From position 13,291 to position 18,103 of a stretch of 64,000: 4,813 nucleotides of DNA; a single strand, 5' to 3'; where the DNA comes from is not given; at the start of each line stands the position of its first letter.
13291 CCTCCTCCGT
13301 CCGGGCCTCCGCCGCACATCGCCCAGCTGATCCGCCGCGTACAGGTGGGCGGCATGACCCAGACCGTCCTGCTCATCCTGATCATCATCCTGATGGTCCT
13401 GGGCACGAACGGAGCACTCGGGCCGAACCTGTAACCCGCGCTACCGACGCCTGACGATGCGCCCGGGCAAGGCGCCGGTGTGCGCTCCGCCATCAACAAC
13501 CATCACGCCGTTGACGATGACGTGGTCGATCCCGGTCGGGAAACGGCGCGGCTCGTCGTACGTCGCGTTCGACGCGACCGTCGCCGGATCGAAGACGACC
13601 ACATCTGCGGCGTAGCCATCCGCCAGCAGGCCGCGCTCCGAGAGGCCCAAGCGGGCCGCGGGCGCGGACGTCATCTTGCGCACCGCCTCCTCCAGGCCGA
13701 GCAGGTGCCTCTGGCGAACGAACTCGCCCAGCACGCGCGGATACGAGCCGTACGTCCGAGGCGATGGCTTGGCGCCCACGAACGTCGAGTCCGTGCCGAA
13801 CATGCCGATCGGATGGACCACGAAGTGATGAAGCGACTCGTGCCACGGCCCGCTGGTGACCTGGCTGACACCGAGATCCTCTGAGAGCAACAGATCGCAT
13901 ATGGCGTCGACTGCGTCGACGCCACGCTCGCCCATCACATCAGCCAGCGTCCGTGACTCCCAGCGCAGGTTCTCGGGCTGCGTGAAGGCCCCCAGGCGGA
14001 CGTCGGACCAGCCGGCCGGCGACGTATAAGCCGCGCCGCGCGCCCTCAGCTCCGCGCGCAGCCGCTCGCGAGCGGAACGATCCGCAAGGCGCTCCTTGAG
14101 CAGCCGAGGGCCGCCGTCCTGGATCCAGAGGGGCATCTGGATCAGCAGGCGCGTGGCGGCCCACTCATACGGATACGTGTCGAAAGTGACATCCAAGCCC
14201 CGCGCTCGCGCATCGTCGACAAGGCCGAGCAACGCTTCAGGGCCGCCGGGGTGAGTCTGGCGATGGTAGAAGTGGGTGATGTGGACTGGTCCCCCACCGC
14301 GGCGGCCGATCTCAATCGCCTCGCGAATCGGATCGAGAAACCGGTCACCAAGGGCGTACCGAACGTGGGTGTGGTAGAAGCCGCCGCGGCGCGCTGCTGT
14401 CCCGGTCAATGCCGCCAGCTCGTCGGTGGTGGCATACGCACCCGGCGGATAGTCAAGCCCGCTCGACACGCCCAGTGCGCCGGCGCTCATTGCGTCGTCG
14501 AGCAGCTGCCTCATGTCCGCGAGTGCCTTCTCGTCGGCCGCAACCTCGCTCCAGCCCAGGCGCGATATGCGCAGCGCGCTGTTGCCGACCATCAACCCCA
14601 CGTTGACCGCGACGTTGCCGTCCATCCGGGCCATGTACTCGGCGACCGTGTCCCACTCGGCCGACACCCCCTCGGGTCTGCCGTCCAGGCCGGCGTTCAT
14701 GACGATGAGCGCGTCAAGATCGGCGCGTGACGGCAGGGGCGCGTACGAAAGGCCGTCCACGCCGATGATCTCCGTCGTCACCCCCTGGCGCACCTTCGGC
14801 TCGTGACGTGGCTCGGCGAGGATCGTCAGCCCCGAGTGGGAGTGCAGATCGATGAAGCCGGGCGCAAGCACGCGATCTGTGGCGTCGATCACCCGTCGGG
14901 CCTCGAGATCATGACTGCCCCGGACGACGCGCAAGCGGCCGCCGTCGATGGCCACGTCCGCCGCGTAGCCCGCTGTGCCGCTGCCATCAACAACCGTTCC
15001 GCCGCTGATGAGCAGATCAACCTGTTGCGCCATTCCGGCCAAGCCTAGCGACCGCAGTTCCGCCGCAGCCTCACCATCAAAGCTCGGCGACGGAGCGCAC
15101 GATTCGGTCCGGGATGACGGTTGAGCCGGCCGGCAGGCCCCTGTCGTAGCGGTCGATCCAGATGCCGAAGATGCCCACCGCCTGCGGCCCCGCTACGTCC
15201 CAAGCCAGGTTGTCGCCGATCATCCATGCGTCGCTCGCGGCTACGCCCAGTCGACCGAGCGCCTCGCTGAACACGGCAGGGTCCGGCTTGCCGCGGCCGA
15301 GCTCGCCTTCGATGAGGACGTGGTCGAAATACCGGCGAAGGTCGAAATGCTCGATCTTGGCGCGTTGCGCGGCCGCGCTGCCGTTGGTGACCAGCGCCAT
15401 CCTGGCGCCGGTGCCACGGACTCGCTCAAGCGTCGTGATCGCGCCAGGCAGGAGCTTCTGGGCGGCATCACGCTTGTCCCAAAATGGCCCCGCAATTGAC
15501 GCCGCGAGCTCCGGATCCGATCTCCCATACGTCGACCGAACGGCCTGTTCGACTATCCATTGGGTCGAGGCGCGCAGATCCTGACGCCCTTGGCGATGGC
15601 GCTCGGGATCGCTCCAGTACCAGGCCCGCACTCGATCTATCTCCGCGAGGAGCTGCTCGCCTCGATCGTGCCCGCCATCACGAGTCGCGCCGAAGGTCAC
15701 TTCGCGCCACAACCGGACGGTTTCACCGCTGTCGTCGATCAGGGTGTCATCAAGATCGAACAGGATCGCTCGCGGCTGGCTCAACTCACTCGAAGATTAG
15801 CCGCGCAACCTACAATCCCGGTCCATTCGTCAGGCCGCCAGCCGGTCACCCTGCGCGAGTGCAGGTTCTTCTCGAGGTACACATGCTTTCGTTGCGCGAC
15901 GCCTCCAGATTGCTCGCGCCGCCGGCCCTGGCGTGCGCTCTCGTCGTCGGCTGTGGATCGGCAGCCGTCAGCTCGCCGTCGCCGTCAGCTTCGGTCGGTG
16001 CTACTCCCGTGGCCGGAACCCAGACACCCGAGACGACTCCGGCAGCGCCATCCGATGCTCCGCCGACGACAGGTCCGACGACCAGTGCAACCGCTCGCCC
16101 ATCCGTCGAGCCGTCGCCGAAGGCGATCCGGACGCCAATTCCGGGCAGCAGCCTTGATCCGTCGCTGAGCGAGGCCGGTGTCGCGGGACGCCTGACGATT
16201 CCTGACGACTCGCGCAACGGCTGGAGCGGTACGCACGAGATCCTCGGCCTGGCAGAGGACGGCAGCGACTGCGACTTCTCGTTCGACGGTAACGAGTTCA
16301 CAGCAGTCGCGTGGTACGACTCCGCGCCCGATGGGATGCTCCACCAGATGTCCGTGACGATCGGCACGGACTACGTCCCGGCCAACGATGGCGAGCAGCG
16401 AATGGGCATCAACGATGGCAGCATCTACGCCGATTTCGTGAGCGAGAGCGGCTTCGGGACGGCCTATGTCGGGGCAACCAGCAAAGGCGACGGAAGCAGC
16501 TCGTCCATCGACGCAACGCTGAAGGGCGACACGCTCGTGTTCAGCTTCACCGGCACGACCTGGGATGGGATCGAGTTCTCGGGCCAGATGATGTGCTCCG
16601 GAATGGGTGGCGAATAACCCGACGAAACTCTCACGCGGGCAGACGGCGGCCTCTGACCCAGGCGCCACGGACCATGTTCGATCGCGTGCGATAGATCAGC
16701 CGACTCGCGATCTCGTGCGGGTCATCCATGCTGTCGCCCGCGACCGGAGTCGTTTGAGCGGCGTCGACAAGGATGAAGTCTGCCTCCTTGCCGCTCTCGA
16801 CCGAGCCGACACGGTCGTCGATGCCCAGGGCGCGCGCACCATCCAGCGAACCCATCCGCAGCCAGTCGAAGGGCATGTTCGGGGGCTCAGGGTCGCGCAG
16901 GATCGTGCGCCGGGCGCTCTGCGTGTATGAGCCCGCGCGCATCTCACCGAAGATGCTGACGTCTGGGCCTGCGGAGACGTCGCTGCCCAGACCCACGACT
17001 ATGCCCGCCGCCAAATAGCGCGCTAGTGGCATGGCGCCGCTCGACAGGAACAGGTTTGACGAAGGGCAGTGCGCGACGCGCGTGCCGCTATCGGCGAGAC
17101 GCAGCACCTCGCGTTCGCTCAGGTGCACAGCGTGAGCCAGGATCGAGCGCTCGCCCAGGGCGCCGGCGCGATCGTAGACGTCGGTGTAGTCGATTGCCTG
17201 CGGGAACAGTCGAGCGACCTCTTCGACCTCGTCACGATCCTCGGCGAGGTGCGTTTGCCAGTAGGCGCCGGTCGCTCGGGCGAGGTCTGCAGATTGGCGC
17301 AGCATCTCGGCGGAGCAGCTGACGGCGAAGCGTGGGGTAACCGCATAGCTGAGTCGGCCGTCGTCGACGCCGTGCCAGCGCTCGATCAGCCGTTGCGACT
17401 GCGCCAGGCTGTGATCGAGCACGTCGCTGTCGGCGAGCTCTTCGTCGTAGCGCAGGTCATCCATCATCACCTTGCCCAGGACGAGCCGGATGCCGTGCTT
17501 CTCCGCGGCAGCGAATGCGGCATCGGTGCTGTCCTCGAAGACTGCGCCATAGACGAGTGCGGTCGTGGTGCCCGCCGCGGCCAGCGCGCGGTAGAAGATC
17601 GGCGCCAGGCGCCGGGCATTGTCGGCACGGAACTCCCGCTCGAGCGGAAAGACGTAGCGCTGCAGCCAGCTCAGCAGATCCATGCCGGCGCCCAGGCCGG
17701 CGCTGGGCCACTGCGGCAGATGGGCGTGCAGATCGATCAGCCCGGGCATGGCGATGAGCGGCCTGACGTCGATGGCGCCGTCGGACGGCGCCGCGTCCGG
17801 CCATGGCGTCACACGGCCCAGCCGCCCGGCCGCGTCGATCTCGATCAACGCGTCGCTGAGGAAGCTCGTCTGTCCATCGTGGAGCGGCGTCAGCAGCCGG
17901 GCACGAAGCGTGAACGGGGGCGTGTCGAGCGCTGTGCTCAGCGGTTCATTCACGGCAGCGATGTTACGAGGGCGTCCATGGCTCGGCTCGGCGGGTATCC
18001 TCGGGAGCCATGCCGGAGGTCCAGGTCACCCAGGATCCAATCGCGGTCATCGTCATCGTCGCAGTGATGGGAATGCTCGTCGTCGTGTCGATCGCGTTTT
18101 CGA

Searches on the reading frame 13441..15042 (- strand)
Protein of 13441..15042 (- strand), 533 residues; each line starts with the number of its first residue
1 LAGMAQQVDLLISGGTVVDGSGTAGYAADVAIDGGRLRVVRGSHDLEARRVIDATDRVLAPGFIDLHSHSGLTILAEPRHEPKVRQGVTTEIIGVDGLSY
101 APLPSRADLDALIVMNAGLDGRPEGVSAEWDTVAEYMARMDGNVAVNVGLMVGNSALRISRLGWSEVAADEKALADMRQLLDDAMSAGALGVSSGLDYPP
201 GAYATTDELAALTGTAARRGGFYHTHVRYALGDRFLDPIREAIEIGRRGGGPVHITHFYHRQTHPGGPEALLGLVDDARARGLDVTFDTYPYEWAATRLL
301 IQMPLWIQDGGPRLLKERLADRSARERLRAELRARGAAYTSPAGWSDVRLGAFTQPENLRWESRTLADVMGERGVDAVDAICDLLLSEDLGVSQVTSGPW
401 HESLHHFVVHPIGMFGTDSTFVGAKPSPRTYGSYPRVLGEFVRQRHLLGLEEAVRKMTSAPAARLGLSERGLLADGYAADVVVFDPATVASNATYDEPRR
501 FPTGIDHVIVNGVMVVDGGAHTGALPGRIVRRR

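Call 59: search_protein_families(library=pfam, proteins=[window:13441-15042:-], max_evalue=0.00001)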
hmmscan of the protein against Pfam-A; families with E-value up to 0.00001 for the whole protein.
window:13441-15042:- (533 aa): 2 families
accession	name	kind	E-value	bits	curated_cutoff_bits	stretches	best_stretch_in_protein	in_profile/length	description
PF07969.17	Amidohydro_3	-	3.4e-25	89.9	29.7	2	414-516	370-472/472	Amidohydrolase family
PF01979.26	Amidohydro_1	-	6.9e-10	39.1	25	1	414-515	246-345/345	Amidohydrolase family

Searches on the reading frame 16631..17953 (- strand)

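Call 59: search_protein_families(library=pfam, proteins=[window:16631-17953:-], max_evalue=0.00001)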
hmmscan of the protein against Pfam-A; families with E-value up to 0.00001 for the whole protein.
window:16631-17953:- (440 aa): 2 families
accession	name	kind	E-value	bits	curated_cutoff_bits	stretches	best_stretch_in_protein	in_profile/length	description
PF01979.26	Amidohydro_1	-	2.1e-61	208.5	25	1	67-437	1-344/345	Amidohydrolase family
PF07969.17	Amidohydro_3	-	2.8e-10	40.7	29.7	1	123-437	167-470/472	Amidohydrolase family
